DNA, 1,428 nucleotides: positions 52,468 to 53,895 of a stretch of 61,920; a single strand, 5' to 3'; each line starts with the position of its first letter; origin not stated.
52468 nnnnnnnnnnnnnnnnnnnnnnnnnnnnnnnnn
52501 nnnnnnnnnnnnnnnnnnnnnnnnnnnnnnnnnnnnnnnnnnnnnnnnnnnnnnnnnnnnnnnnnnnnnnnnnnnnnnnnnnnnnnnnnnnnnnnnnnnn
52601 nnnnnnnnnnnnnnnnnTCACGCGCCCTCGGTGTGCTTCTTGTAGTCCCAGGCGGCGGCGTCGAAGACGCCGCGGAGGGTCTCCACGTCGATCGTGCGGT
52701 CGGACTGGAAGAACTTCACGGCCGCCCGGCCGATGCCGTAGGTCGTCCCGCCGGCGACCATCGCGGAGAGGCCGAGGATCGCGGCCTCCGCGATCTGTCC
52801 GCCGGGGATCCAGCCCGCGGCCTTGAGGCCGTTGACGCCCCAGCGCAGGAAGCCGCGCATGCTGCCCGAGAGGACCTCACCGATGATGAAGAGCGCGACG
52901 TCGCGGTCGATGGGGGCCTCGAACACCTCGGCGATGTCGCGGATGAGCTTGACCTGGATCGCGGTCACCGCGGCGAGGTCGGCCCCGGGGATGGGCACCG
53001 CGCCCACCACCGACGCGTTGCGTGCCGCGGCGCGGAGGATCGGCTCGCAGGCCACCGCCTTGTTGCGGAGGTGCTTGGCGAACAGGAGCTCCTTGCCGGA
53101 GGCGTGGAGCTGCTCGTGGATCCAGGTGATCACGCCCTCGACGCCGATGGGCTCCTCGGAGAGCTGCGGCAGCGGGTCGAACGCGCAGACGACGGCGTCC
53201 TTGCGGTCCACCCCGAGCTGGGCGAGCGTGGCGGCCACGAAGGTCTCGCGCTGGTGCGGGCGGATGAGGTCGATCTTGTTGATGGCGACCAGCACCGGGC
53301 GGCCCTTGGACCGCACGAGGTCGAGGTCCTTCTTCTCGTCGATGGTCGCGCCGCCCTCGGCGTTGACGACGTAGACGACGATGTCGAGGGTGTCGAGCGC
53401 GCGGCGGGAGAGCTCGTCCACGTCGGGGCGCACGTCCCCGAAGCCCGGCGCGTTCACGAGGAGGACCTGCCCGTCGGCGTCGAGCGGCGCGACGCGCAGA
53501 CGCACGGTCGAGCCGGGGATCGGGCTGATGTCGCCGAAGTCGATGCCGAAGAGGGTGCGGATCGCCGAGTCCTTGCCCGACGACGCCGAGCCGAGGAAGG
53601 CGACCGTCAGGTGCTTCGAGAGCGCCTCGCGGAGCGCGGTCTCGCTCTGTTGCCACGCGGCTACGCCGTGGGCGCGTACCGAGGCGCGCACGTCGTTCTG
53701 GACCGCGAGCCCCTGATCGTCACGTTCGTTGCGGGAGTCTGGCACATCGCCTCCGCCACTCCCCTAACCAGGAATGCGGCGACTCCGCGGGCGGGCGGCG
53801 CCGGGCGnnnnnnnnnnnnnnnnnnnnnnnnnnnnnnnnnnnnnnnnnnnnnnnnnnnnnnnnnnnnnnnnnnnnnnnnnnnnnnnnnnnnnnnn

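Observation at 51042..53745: Tandem paralogous membrane GTPases with atypical G1/G3 motifs, translationally coupled to an ArfB-like ribosome-rescue factor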

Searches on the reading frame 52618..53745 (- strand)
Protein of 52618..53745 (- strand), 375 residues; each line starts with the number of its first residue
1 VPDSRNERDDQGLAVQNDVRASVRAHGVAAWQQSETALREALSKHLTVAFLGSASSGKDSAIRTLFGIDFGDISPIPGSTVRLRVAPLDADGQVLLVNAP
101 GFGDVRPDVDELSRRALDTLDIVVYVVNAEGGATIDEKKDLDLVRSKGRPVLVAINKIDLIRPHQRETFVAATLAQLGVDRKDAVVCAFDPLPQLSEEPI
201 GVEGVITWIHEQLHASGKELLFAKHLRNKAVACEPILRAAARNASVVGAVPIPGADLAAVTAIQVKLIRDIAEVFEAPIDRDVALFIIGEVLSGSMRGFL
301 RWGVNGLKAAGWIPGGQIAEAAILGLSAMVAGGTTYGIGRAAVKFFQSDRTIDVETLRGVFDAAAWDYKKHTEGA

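Call 3: search_protein_families(library=pfam, proteins=[window:52618-53745:-], max_evalue=0.1)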
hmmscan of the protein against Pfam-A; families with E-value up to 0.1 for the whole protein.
window:52618-53745:- (375 aa): 5 families
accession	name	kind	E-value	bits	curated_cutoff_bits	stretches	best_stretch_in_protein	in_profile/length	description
PF05128.17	DUF697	-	1.1e-11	45.2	27.7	1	232-351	22-140/162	Domain of unknown function (DUF697)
PF01926.29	MMR_HSR1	-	7e-08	33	21.9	1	47-157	1-113/113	50S ribosome-binding GTPase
PF00009.33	GTP_EFTU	-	1.4e-06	28.5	26.5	1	114-170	87-143/188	Elongation factor Tu GTP binding domain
PF00350.29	Dynamin_N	-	0.00048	20.6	27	0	92-157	101-167/168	Dynamin family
PF03193.22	RsgA_GTPase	-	0.031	14.5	30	0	139-180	44-85/174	RsgA GTPase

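Call 4: search_protein_families(library=ncbifam, proteins=[window:52618-53745:-], max_evalue=0.1)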
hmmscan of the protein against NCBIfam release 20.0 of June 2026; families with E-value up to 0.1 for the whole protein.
window:52618-53745:- (375 aa): 23 families
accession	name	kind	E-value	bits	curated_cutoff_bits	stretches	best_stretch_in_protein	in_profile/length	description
TIGR03918.1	GTP_HydF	equivalog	9.3e-11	41.2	325.55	1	43-168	5-135/392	[FeFe] hydrogenase H-cluster maturation GTPase HydF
TIGR00436.1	era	equivalog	4e-09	36.2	116.25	1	47-172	2-131/270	GTPase Era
NF000908.1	PRK00089.1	equivalog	7.8e-09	35.2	237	1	46-174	4-136/291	GTPase Era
TIGR03598.1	GTPase_YsxC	equivalog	5.9e-08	32.6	124.45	1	44-184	17-165/186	ribosome biogenesis GTP-binding protein YihA/YsxC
TIGR03594.1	GTPase_EngA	equivalog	6.9e-08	31.9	306.7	1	36-171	166-310/432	ribosome biogenesis GTPase Der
TIGR00450.1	mnmE_trmE_thdF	equivalog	3.5e-07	29.7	252.6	1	40-171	204-336/446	tRNA uridine-5-carboxymethylaminomethyl(34) synthesis GTPase MnmE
NF002828.0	PRK03003.1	equivalog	5.8e-07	28.5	631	1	34-180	29-176/477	ribosome biogenesis GTPase Der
NF049994.1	slr1306_fam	domain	7.6e-06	24.8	490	0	27-185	89-232/470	slr1306 family protein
TIGR00231.1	small_GTP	domain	2e-05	24.5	42.5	1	48-177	6-139/164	GTP-binding protein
NF007071.0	PRK09518.1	equivalog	2e-05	23.3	953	1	43-184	269-411/706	bifunctional cytidylate kinase/GTPase Der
NF009381.0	PRK12740.1-5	subfamily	3.1e-05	22.6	583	1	83-160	64-138/692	elongation factor G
NF000120.3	47473_otr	exception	0.00035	19.3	900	1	44-160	25-131/608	tetracycline resistance ribosomal protection protein Otr(A)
TIGR01620.2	hyp_HI0043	subfamily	0.0016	18.2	160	1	232-275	196-239/329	TIGR01620 family protein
TIGR00487.1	IF-2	equivalog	0.0016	17.3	424.4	1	115-179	154-216/587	translation initiation factor IF-2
NF003661.0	PRK05291.1-3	equivalog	0.0018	17.7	380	1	35-169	206-340/448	tRNA uridine-5-carboxymethylaminomethyl(34) synthesis GTPase MnmE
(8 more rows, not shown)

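Call 6: find_homologous_proteins(query=window:52618-53745:-, max_evalue=0.00001)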
Query window:52618-53745:- (375 aa): 342 proteins with E <= 0.00001 among 8000 candidates; the best 120 are listed.
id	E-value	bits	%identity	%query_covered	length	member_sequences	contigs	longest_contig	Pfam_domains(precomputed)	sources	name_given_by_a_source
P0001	5.3e-226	768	94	100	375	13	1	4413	PF01926.30,PF00009.34,PF05128.18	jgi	-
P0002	5.2e-199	679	82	99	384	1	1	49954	PF01926.30,PF00009.34,PF05128.18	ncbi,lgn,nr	ncbi:MAG: DUF697 domain-containing protein [Pseudomonadota bacterium]|nr:DUF697 domain-containing pr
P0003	3.5e-195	666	83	95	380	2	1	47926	PF01926.30,PF00009.34,PF05128.18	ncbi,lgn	-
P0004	2.5e-194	664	82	96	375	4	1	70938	PF01926.30,PF00009.34,PF05128.18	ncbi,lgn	ncbi:MAG: DUF697 domain-containing protein [Myxococcota bacterium]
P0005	5.7e-194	662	79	99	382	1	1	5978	PF01926.30,PF00009.34,PF05128.18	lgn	-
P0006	1.1e-186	638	79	99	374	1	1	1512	PF01926.30,PF00350.30,PF00009.34,PF05128.18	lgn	-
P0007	1.6e-186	638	78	99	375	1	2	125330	PF01926.30,PF00009.34,PF05128.18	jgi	jgi:uncharacterized protein (DUF697 family)/GTP-binding protein EngB required for normal cell divisi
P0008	2.1e-181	621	78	95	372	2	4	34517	PF01926.30,PF00009.34,PF05128.18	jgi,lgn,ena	-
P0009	2.8e-181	621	76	99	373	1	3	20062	PF01926.30,PF00009.34,PF05128.18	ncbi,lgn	-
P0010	8.1e-181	619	77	98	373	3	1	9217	PF01926.30,PF05128.18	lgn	-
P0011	2.6e-178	611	74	98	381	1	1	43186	PF01926.30,PF00009.34,PF05128.18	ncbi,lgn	-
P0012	2.1e-177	608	78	95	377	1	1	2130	PF01926.30,PF05128.18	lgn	-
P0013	5.9e-177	606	75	95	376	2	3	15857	PF01926.30,PF00009.34,PF05128.18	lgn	-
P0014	1.2e-174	599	76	95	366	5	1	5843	PF01926.30,PF05128.18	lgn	-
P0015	1.7e-174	598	77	96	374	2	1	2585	PF01926.30,PF00350.30,PF00009.34,PF05128.18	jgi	jgi:GTP-binding protein Era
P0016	3.5e-174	597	74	95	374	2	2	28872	PF01926.30,PF00009.34,PF05128.18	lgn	-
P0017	3.6e-174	597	83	87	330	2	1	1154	PF01926.30,PF00009.34,PF05128.18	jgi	jgi:GTP-binding protein Era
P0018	2.9e-171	588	73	95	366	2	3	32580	PF01926.30,PF00009.34,PF05128.18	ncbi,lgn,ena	-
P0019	5.4e-171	587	74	94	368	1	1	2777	PF01926.30,PF00009.34,PF05128.18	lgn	-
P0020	1.8e-169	582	75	95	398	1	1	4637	PF01926.30,PF05128.18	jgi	jgi:uncharacterized protein (DUF697 family)/GTP-binding protein EngB required for normal cell divisi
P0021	3.9e-169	581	72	96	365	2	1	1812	PF01926.30,PF05128.18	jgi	jgi:GTP-binding protein Era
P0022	6.9e-169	580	73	95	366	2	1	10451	PF01926.30,PF00009.34,PF05128.18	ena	-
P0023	4.1e-168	577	74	95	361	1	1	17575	PF01926.30,PF00009.34,PF05128.18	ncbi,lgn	ncbi:MAG: DUF697 domain-containing protein [Myxococcota bacterium]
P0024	1.8e-166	572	72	95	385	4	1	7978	PF01926.30,PF05128.18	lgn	-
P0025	2.1e-166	572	72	95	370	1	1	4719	PF01926.30,PF05128.18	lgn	-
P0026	5.2e-166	570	72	97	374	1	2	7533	PF01926.30,PF05128.18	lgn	-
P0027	9.4e-166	570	73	95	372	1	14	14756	PF01926.30,PF05128.18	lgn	-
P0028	1.1e-165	569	74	94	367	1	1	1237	PF01926.30,PF00009.34,PF05128.18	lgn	-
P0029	1.4e-165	569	73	95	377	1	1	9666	PF01926.30,PF00009.34,PF05128.18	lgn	-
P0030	3.8e-163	561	70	96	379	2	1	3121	PF01926.30,PF00009.34,PF05128.18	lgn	-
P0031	3.8e-163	561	71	97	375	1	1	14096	PF01926.30,PF00009.34,PF05128.18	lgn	-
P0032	3.9e-163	561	69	98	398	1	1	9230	PF01926.30,PF00009.34,PF05128.18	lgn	-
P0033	4.7e-163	561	72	95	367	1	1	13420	PF01926.30,PF00009.34,PF05128.18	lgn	-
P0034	1.0e-162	560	68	99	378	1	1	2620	PF01926.30,PF00009.34,PF05128.18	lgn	-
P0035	2.8e-162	558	68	96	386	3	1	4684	PF01926.30,PF00009.34,PF05128.18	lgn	-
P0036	2.9e-162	558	72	94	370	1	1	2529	PF01926.30,PF05128.18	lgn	-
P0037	5.4e-162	557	69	99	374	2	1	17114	PF01926.30,PF00009.34,PF05128.18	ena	-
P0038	1.8e-161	555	71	96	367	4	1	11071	PF01926.30,PF00009.34,PF05128.18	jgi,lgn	-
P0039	1.9e-160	552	72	95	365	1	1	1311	PF01926.30,PF00009.34,PF05128.18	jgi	jgi:uncharacterized protein (DUF697 family)/GTP-binding protein EngB required for normal cell divisi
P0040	3.2e-160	551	67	98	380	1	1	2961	PF01926.30,PF00009.34,PF05128.18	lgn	-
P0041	6.3e-160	550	71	95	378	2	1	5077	PF01926.30,PF00009.34,PF05128.18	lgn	-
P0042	8.7e-160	550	69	96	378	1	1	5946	PF01926.30,PF00009.34,PF05128.18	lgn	-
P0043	1.2e-159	549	72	94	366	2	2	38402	PF01926.30,PF00009.34,PF05128.18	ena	-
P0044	1.2e-159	549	71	94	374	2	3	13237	PF01926.30,PF05128.18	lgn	-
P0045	3.0e-159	548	66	96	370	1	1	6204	PF01926.30,PF00009.34,PF05128.18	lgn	-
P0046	3.5e-159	548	72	94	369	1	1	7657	PF01926.30,PF00009.34,PF05128.18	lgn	-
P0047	4.2e-159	548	71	95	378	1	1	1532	PF01926.30,PF05128.18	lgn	-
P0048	5.7e-159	547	72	94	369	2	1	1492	PF01926.30,PF00009.34,PF05128.18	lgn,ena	-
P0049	1.7e-158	546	71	91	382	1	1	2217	PF01926.30,PF00009.34,PF05128.18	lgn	-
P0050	2.4e-158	545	67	96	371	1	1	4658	PF01926.30,PF00009.34,PF05128.18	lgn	-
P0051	2.9e-158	545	70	96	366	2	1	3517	PF01926.30,PF00009.34,PF05128.18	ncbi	-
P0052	3.2e-158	545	67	96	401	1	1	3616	PF01926.30,PF05128.18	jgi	jgi:GTP-binding protein Era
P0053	9.7e-158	543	70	95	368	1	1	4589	PF01926.30,PF00009.34,PF05128.18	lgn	-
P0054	1.0e-157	543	68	93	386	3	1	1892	PF01926.30,PF00009.34,PF05128.18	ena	-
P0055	2.2e-157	542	69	95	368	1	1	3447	PF01926.30,PF05128.18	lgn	-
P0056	2.5e-157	542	68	95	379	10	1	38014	PF01926.30,PF00009.34,PF05128.18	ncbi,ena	-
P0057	2.9e-156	538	66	99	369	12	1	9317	PF01926.30,PF05128.18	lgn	-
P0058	3.7e-156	538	65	99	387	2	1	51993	PF01926.30,PF05128.18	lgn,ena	-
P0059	4.6e-156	538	68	94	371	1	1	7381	PF01926.30,PF00009.34,PF05128.18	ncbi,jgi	jgi:uncharacterized protein (DUF697 family)/GTP-binding protein EngB required for normal cell divisi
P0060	1.1e-154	533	65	99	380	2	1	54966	PF01926.30,PF00009.34,PF05128.18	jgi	jgi:uncharacterized protein (DUF697 family)/GTP-binding protein EngB required for normal cell divisi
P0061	1.7e-154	532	67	98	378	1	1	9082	PF01926.30,PF00009.34,PF05128.18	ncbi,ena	-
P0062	1.8e-154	532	69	92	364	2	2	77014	PF01926.30,PF05128.18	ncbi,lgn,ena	-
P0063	3.5e-154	531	67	97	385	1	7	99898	PF01926.30,PF00350.30,PF05128.18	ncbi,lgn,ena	-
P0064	5.5e-154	531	71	94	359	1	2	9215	PF01926.30,PF00350.30,PF00009.34,PF05128.18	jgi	jgi:GTP-binding protein Era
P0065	8.4e-154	530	70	95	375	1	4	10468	PF01926.30,PF05128.18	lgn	-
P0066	1.4e-153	529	67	93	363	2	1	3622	PF01926.30,PF00350.30,PF00009.34,PF05128.18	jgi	jgi:GTP-binding protein Era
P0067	7.0e-153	527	69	94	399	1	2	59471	PF01926.30,PF00009.34,PF05128.18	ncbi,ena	-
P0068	2.8e-152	525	71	93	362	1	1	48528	PF01926.30,PF00009.34,PF05128.18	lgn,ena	-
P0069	2.8e-151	522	66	95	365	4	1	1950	PF01926.30,PF05128.18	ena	-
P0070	6.0e-151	521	67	97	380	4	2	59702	PF01926.30,PF05128.18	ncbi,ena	-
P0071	6.1e-151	521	67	97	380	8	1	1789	PF01926.30,PF05128.18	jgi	jgi:GTP-binding protein Era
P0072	4.2e-150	518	73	87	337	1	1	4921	PF01926.30,PF05128.18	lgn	-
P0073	6.9e-149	514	68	93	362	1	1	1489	PF01926.30,PF00009.34,PF05128.18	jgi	jgi:GTP-binding protein Era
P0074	8.8e-147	507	62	94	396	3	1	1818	PF01926.30,PF05128.18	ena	-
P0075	1.7e-146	506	69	94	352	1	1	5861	PF05128.18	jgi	jgi:GTP-binding protein Era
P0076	6.9e-146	504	67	94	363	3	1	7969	PF01926.30,PF00009.34,PF05128.18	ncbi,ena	-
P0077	9.7e-145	500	68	94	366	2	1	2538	PF01926.30,PF00009.34,PF05128.18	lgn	-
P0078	1.7e-144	500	66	93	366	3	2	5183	PF01926.30,PF00009.34,PF05128.18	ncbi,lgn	-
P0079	9.0e-144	497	66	96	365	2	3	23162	PF01926.30,PF00009.34,PF05128.18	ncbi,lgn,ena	-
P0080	1.1e-143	497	69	87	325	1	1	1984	PF01926.30,PF05128.18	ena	-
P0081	3.2e-143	495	65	94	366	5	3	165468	PF01926.30,PF00009.34,PF05128.18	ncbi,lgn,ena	-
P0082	3.4e-143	495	66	94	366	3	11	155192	PF01926.30,PF00009.34,PF05128.18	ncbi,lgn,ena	-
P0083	1.9e-142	493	67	94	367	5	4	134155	PF01926.30,PF00009.34,PF05128.18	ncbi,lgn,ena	-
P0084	1.6e-141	490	72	82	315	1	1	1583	PF01926.30,PF00009.34,PF05128.18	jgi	jgi:uncharacterized protein (DUF697 family)/GTP-binding protein EngB required for normal cell divisi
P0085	1.6e-140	487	66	93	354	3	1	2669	PF01926.30,PF00009.34,PF05128.18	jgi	jgi:GTP-binding protein Era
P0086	1.6e-139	483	64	94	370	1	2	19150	PF01926.30,PF05128.18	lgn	-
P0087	1.9e-138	480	63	98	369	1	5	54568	PF01926.30,PF00009.34,PF05128.18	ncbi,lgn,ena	-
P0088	2.1e-138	480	63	92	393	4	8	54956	PF01926.30,PF00009.34,PF05128.18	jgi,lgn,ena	-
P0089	2.7e-138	479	62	94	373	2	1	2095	PF01926.30,PF00009.34,PF05128.18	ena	-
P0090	1.3e-137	477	61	92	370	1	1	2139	PF01926.30,PF00009.34,PF05128.18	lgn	-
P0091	7.5e-137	474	61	93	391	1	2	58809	PF01926.30,PF00009.34,PF05128.18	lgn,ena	-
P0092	1.1e-136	474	62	92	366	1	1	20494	PF01926.30,PF00009.34,PF05128.18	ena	-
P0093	1.1e-136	474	63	94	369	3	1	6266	PF01926.30,PF05128.18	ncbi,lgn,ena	-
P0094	2.1e-136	473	64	91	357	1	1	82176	PF01926.30,PF00009.34,PF05128.18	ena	-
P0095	2.8e-136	473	63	92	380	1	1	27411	PF01926.30,PF00009.34,PF05128.18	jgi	jgi:GTPase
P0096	2.9e-136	473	61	93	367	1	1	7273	PF01926.30,PF00009.34,PF05128.18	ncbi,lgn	ncbi:MAG: DUF697 domain-containing protein [Myxococcota bacterium]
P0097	3.4e-136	472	63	91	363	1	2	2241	PF01926.30,PF00009.34,PF05128.18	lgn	-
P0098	3.8e-136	472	62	92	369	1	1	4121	PF01926.30,PF05128.18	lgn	-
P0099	4.3e-136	472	63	92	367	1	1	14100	PF01926.30,PF00009.34,PF05128.18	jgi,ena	-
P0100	6.2e-136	471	63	94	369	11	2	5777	PF01926.30,PF05128.18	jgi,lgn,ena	jgi:GTP-binding protein Era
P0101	9.1e-136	471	64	90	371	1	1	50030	PF01926.30,PF00009.34,PF05128.18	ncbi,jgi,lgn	-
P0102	1.2e-135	471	62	92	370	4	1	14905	PF01926.30,PF00009.34,PF05128.18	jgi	jgi:GTP-binding protein Era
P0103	2.6e-135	469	62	91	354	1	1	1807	PF01926.30,PF00009.34,PF05128.18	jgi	jgi:GTPase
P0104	2.9e-135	469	62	92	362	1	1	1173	PF01926.30,PF00009.34,PF05128.18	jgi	jgi:GTP-binding protein Era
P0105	3.3e-135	469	63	92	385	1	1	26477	PF01926.30,PF00009.34,PF05128.18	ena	-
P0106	4.9e-135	468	63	91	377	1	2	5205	PF01926.30,PF00009.34,PF05128.18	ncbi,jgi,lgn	jgi:GTP-binding protein Era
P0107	1.0e-134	467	62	92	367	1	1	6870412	PF01926.30,PF00009.34,PF05128.18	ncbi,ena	-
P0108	1.1e-134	467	60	93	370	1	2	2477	PF01926.30,PF00009.34,PF05128.18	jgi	jgi:GTP-binding protein Era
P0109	1.1e-134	467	61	92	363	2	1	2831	PF01926.30,PF05128.18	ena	-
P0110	1.2e-134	467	62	91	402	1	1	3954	PF01926.30,PF00009.34,PF05128.18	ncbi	-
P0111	1.6e-134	467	61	95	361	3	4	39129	PF01926.30,PF00009.34,PF05128.18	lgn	-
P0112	2.0e-134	467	62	92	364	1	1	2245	PF01926.30,PF00009.34,PF05128.18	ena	-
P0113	2.4e-134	466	61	93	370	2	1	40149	PF01926.30,PF05128.18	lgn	-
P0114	2.9e-134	466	58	96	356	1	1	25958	PF01926.30,PF00009.34,PF05128.18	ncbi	-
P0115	2.9e-134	466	62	93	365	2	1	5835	PF01926.30,PF00009.34,PF05128.18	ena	-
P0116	3.6e-134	466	61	92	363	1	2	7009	PF01926.30,PF00009.34,PF05128.18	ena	-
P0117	3.7e-134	466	61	93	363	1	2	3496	PF01926.30,PF00009.34,PF05128.18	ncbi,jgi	ncbi:MAG: GTP-binding protein Era [Myxococcota bacterium]|jgi:GTP-binding protein Era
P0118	6.0e-134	465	62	93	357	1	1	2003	PF01926.30,PF00009.34,PF05128.18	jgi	-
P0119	8.8e-134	464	61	91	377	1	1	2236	PF01926.30,PF05128.18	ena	-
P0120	1.1e-133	464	64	91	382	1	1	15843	PF01926.30,PF00009.34,PF05128.18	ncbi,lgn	-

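Call 8: find_encoding_contigs(protein=P0107, flank=6000, max_places=3)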
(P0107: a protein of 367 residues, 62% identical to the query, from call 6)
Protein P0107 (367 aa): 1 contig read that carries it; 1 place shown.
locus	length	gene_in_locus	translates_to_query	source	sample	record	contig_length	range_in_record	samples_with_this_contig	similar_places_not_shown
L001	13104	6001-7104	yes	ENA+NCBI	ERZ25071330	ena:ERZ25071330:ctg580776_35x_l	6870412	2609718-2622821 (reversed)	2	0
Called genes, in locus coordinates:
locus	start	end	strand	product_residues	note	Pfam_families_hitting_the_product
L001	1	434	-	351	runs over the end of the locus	PF00487:FA_desaturase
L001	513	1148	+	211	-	PF00440:TetR_N, PF16925:TetR_C_13 (faint)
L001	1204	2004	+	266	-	PF13560:HTH_31, PF01381:HTH_3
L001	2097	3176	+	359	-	-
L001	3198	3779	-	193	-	PF00578:AhpC-TSA, PF08534:Redoxin, PF13098:Thioredoxin_2 (weak)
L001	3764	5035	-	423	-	PF11617:Cu-binding_MopE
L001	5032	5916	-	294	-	-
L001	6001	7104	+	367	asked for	PF00009:GTP_EFTU, PF01926:MMR_HSR1, PF05128:DUF697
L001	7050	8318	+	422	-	PF00009:GTP_EFTU (weak), PF01926:MMR_HSR1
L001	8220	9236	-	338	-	-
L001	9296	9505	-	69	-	-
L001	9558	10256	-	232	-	PF00881:Nitroreductase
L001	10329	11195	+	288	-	-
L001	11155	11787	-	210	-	-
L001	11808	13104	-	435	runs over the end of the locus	-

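Call 9: find_encoding_contigs(protein=P0081, flank=6000, max_places=3)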
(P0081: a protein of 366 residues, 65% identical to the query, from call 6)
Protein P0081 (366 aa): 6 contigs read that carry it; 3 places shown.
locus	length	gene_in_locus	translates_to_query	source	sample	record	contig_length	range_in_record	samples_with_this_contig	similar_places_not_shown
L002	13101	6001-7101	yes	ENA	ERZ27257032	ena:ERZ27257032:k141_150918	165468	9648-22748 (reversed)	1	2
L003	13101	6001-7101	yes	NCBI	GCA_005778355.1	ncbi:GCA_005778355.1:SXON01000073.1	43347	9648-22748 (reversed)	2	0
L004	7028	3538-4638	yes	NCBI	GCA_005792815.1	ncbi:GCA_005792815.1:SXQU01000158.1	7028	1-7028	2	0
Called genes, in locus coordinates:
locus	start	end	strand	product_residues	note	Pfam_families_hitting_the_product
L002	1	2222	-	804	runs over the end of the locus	PF13802:Gal_mutarotas_2 (weak), PF01055:Glyco_hydro_31_2nd, PF21365:Glyco_hydro_31_3rd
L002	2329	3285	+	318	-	-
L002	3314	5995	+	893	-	PF17957:Big_7 (faint), PF13517:FG-GAP_3 (faint), PF11617:Cu-binding_MopE, PF01839:FG-GAP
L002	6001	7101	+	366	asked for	PF00009:GTP_EFTU (weak), PF01926:MMR_HSR1, PF05128:DUF697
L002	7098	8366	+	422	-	PF00009:GTP_EFTU, PF01926:MMR_HSR1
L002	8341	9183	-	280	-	PF00563:EAL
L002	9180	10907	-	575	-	PF00989:PAS, PF08448:PAS_4, PF13426:PAS_9, PF08447:PAS_3 (weak), PF00990:GGDEF, PF00563:EAL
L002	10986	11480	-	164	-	PF14539:DUF4442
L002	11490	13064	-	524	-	PF02384:N6_Mtase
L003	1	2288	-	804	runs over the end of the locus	PF13802:Gal_mutarotas_2 (weak), PF01055:Glyco_hydro_31_2nd, PF21365:Glyco_hydro_31_3rd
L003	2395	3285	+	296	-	PF00932:LTD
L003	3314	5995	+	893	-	PF17957:Big_7 (faint), PF13517:FG-GAP_3 (faint), PF11617:Cu-binding_MopE, PF01839:FG-GAP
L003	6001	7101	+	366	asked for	PF00009:GTP_EFTU (weak), PF01926:MMR_HSR1, PF05128:DUF697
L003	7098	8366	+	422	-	PF00009:GTP_EFTU, PF01926:MMR_HSR1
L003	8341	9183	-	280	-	PF00563:EAL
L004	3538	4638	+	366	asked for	PF00009:GTP_EFTU (weak), PF01926:MMR_HSR1, PF05128:DUF697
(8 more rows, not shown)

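Call 10: find_encoding_contigs(protein=P0004, flank=5000, max_places=2)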
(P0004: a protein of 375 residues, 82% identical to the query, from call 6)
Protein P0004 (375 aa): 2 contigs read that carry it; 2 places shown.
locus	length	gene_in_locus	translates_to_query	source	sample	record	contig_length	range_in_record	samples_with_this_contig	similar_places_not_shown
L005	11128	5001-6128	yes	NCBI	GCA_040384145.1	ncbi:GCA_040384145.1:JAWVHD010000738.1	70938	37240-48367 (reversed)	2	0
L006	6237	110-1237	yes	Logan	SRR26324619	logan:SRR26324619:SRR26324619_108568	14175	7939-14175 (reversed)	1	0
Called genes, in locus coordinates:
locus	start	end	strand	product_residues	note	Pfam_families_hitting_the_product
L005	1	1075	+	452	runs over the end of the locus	-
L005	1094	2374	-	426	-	PF14238:DUF4340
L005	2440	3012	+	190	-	PF01025:GrpE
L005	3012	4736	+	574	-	PF00989:PAS, PF08448:PAS_4, PF13426:PAS_9, PF08447:PAS_3 (weak), PF00072:Response_reg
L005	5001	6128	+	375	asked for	PF00009:GTP_EFTU (weak), PF01926:MMR_HSR1, PF05128:DUF697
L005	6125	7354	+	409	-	PF00009:GTP_EFTU (weak), PF01926:MMR_HSR1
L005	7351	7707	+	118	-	PF00472:RF-1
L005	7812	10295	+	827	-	PF09136:Glucodextran_B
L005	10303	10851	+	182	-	-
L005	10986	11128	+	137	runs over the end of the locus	-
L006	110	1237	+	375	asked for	PF00009:GTP_EFTU (weak), PF01926:MMR_HSR1, PF05128:DUF697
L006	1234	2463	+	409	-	PF00009:GTP_EFTU (weak), PF01926:MMR_HSR1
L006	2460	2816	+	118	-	PF00472:RF-1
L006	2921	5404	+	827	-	PF09136:Glucodextran_B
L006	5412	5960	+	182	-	-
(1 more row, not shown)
